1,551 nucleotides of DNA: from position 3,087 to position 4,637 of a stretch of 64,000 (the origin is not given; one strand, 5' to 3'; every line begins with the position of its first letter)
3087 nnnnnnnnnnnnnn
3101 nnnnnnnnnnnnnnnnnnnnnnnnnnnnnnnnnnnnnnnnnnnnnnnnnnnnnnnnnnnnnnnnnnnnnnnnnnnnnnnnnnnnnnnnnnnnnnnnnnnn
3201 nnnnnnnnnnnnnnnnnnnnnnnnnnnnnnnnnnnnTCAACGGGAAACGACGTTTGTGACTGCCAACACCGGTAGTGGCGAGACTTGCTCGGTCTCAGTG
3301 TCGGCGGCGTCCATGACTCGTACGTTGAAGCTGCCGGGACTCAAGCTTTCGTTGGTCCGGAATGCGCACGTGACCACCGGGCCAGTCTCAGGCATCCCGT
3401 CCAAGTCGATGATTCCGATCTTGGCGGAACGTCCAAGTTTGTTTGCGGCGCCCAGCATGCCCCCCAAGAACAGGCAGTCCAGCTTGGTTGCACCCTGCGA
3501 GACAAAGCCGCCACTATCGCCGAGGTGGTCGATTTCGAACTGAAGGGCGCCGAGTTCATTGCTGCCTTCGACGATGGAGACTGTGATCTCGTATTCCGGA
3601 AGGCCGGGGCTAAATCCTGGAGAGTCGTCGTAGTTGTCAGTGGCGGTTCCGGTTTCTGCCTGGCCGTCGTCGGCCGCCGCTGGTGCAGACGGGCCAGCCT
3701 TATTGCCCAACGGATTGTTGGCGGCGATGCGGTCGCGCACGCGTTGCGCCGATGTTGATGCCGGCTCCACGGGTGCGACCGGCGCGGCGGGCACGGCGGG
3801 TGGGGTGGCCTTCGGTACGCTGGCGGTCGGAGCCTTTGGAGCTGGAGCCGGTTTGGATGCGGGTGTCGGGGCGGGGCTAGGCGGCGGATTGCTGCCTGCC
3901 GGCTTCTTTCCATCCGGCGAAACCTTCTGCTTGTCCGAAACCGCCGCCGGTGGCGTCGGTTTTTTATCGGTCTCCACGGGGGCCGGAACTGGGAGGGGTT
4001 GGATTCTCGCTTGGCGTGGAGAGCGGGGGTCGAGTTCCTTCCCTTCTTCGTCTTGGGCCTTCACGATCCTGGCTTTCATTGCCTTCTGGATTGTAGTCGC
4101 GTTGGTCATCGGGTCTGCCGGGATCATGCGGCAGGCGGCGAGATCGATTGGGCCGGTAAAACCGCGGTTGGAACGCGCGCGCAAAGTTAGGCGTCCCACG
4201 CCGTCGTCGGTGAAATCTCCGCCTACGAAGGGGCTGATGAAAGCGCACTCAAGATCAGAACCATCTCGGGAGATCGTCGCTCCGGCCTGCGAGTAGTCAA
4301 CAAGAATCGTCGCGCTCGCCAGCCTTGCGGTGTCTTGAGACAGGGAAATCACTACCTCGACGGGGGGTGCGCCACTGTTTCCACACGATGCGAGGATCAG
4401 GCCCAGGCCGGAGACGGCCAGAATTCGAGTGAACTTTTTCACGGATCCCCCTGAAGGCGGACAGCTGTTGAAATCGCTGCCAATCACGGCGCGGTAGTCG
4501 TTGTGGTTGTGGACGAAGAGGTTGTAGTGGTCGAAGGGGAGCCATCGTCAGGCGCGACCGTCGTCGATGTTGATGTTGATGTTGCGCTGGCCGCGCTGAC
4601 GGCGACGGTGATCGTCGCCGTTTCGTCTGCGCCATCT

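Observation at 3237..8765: Recurring ~110-aa two-cysteine module: nine clear copies in five proteins at three loci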

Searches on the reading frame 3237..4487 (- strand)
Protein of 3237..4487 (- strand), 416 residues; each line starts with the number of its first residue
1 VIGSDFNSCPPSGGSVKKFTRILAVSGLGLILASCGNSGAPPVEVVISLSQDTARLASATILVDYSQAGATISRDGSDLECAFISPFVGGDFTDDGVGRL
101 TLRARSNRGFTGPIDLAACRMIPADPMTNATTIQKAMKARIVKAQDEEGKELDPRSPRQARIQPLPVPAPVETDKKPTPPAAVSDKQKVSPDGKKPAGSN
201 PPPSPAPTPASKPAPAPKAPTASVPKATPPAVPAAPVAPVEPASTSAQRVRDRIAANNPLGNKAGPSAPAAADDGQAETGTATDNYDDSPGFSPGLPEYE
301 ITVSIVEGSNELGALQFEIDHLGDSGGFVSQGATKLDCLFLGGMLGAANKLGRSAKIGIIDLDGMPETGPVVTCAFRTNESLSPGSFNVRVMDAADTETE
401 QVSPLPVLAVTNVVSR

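Call 3: search_protein_families(library=pfam, proteins=[window:3237-4487:-], max_evalue=1)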
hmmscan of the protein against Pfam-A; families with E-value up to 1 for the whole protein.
window:3237-4487:- (416 aa): 0 families

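Call 4: search_protein_families(library=ncbifam, proteins=[window:3237-4487:-], max_evalue=1)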
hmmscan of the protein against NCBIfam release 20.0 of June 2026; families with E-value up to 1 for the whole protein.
window:3237-4487:- (416 aa): 1 family
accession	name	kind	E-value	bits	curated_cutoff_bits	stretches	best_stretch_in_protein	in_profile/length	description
NF047847.2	SS_mature_LptM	equivalog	0.1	12.7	27.7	1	17-40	2-25/31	LPS translocon maturation chaperone LptM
